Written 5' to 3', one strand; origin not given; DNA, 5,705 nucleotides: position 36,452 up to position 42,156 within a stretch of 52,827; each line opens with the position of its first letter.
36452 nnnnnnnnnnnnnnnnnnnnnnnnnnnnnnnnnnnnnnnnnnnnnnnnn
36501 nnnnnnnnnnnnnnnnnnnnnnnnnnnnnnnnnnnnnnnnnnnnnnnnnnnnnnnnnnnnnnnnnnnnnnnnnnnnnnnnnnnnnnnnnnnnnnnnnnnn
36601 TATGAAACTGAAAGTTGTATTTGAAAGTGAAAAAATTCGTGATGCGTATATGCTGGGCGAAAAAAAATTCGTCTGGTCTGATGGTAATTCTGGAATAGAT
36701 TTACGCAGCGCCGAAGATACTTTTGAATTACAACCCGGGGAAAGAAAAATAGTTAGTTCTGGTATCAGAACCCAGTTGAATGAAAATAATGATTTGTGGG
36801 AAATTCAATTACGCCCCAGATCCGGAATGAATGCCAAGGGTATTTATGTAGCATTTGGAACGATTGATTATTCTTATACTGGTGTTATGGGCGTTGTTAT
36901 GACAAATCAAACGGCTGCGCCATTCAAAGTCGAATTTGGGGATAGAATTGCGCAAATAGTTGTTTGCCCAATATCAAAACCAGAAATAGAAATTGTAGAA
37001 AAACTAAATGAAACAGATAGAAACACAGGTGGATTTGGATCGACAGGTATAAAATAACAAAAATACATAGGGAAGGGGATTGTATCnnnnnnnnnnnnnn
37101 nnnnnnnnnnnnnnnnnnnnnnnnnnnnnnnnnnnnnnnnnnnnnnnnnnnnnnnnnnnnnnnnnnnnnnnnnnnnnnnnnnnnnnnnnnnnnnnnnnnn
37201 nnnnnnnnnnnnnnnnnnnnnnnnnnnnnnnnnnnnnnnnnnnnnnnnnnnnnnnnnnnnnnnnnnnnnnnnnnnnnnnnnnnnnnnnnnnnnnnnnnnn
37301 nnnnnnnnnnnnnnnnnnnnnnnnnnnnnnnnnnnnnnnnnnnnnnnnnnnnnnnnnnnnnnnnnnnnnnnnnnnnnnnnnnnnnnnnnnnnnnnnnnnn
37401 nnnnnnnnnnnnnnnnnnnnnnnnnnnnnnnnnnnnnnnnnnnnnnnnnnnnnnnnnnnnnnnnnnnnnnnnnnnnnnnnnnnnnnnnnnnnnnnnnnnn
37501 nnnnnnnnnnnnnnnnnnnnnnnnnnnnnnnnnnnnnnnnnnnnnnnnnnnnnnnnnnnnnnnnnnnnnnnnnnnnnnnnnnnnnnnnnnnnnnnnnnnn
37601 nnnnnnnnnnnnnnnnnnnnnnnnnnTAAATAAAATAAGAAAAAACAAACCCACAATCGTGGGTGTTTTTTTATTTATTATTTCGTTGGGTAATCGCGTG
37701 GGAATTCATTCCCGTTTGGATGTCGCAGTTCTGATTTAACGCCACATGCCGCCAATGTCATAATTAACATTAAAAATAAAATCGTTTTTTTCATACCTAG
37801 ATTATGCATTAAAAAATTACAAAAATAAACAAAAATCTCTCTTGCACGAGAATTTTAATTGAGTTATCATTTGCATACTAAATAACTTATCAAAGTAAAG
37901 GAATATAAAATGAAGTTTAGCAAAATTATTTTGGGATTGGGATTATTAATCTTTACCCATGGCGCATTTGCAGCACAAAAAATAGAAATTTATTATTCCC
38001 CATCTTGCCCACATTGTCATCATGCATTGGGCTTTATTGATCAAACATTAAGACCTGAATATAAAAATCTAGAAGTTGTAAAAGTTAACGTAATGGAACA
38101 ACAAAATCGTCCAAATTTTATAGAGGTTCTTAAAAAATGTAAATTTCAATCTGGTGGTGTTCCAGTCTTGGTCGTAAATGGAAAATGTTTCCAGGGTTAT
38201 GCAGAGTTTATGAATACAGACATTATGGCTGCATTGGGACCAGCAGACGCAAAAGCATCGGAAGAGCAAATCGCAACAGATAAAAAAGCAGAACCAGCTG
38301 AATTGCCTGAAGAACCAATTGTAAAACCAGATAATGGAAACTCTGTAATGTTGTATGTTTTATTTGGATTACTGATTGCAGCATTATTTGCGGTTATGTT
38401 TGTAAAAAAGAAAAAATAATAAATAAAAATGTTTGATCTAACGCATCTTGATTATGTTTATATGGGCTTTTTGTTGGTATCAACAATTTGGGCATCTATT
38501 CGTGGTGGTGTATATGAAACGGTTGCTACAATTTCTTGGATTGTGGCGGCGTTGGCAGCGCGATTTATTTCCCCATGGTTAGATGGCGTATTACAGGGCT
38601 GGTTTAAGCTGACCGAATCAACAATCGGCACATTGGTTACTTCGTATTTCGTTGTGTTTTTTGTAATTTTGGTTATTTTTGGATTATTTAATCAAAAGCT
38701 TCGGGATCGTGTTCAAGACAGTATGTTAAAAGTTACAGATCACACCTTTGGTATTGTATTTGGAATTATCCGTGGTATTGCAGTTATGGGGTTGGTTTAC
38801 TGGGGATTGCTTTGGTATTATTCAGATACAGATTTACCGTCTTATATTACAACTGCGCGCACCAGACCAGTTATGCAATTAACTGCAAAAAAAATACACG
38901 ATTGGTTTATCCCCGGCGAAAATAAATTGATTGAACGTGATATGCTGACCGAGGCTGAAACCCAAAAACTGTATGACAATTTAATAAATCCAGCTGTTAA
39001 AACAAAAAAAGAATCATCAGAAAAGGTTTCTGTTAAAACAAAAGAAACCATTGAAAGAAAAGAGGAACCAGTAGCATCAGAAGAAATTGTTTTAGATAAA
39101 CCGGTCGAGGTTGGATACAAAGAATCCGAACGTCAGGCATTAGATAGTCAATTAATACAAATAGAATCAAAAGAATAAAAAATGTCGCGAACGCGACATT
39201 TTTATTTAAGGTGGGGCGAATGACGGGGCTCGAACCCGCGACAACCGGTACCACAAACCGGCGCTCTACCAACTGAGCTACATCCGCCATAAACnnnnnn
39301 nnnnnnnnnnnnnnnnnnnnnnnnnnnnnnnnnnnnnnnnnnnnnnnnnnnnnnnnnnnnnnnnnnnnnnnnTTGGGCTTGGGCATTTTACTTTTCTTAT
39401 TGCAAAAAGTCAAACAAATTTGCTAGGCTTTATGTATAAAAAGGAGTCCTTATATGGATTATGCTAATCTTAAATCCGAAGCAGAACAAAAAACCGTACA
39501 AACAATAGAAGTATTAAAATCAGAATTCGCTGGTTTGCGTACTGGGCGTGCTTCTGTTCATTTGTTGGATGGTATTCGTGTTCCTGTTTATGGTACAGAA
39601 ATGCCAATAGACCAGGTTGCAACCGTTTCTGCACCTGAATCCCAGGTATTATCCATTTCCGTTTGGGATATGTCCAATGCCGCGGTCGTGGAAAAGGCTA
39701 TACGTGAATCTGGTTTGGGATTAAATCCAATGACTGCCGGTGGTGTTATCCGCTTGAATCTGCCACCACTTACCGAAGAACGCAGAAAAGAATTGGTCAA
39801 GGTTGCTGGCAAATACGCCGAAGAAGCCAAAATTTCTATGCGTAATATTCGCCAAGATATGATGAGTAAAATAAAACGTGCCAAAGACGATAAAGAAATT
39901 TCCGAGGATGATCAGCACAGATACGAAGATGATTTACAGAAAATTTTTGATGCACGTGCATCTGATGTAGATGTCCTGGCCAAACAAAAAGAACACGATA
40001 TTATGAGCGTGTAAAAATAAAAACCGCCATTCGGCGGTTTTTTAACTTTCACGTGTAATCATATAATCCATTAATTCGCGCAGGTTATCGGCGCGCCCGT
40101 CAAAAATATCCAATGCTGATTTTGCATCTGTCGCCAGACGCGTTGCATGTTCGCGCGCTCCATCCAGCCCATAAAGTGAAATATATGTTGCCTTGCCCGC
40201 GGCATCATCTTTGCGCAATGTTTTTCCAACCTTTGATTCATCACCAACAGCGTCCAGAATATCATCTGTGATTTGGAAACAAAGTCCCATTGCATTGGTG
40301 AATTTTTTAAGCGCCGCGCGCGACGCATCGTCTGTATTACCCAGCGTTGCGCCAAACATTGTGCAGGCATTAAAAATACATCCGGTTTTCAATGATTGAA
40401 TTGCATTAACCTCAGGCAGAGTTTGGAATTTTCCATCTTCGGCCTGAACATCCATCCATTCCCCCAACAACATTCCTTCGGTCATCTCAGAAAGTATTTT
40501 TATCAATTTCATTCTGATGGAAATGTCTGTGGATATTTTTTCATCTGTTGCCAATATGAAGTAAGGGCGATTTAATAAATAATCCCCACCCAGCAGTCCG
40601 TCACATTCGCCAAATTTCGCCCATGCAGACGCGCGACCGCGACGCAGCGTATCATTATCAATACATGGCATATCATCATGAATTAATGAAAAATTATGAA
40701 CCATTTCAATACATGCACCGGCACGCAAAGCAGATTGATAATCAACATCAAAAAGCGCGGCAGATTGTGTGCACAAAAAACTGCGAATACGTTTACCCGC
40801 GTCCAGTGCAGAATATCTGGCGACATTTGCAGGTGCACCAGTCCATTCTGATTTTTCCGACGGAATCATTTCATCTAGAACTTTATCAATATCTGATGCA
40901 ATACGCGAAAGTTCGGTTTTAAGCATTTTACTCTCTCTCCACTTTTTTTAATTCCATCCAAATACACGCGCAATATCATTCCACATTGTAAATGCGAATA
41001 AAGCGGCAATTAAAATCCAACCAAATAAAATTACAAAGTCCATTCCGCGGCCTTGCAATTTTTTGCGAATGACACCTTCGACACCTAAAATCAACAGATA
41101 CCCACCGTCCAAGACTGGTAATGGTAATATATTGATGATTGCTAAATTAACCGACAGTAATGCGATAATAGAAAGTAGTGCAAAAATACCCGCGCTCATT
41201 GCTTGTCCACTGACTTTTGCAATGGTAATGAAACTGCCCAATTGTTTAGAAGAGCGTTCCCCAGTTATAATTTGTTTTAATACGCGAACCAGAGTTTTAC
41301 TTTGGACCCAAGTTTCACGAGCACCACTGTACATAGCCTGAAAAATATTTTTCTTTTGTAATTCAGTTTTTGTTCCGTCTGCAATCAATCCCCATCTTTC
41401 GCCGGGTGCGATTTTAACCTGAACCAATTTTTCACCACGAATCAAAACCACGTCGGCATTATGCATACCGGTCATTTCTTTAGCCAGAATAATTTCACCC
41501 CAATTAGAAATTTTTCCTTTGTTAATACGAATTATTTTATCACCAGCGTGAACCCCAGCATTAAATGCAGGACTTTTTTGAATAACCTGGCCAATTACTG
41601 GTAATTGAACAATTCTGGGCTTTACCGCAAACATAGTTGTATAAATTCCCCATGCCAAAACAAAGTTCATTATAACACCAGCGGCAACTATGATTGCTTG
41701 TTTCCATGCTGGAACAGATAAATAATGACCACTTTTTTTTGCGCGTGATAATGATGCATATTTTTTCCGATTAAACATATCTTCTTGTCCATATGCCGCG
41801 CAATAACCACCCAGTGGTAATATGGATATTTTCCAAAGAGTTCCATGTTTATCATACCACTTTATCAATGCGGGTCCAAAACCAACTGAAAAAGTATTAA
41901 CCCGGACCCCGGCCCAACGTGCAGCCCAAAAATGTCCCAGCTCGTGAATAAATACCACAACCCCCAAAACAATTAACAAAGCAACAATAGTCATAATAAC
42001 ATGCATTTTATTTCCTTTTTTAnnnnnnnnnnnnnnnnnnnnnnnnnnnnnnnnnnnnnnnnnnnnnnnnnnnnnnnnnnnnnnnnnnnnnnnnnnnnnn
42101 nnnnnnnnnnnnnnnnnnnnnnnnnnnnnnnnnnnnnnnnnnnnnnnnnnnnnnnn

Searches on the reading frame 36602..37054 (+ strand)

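Call 31: search_protein_families(library=pfam, proteins=[window:36602-37054:+], max_evalue=0.01)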
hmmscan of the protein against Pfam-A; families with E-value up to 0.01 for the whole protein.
window:36602-37054:+ (151 aa): 2 families
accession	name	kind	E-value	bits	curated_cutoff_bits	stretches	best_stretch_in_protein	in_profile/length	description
PF00692.24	dUTPase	-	1e-23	83.9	22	1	27-149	11-129/129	dUTPase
PF22769.1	DCD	-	0.0005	20.6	27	1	39-121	69-150/153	dCTP deaminase-like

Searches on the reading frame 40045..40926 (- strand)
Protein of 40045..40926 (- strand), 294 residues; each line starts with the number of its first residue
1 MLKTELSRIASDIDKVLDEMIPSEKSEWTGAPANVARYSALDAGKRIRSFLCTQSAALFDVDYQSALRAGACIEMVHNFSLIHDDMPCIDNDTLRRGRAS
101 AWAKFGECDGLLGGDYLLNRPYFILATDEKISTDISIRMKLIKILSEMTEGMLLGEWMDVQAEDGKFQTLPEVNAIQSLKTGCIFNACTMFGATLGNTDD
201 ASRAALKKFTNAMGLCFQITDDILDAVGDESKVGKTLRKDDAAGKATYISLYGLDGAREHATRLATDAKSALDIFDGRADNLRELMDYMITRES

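Call 32: search_protein_families(library=pfam, proteins=[window:40045-40926:-], max_evalue=0.01)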
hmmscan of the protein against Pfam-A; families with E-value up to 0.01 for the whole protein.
window:40045-40926:- (294 aa): 1 family
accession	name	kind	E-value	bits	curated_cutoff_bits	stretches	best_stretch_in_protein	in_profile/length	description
PF00348.22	polyprenyl_synt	-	4.4e-49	167.4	27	1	34-263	6-229/251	Polyprenyl synthetase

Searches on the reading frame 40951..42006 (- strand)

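Call 32: search_protein_families(library=pfam, proteins=[window:40951-42006:-], max_evalue=0.01)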
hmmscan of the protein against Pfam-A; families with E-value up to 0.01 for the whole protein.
window:40951-42006:- (352 aa): 4 families
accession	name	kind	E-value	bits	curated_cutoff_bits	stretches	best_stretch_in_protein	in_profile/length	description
PF02163.28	Peptidase_M50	-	2.6e-57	194.1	27.2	1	10-335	2-220/221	Peptidase family M50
PF00595.29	PDZ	-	3.9e-05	24.4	23.2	1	137-181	28-72/81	PDZ domain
PF13180.12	PDZ_2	-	0.00042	21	27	1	137-172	15-50/80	PDZ domain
PF17820.7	PDZ_6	-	0.0018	18.4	27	1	137-163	1-27/54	PDZ domain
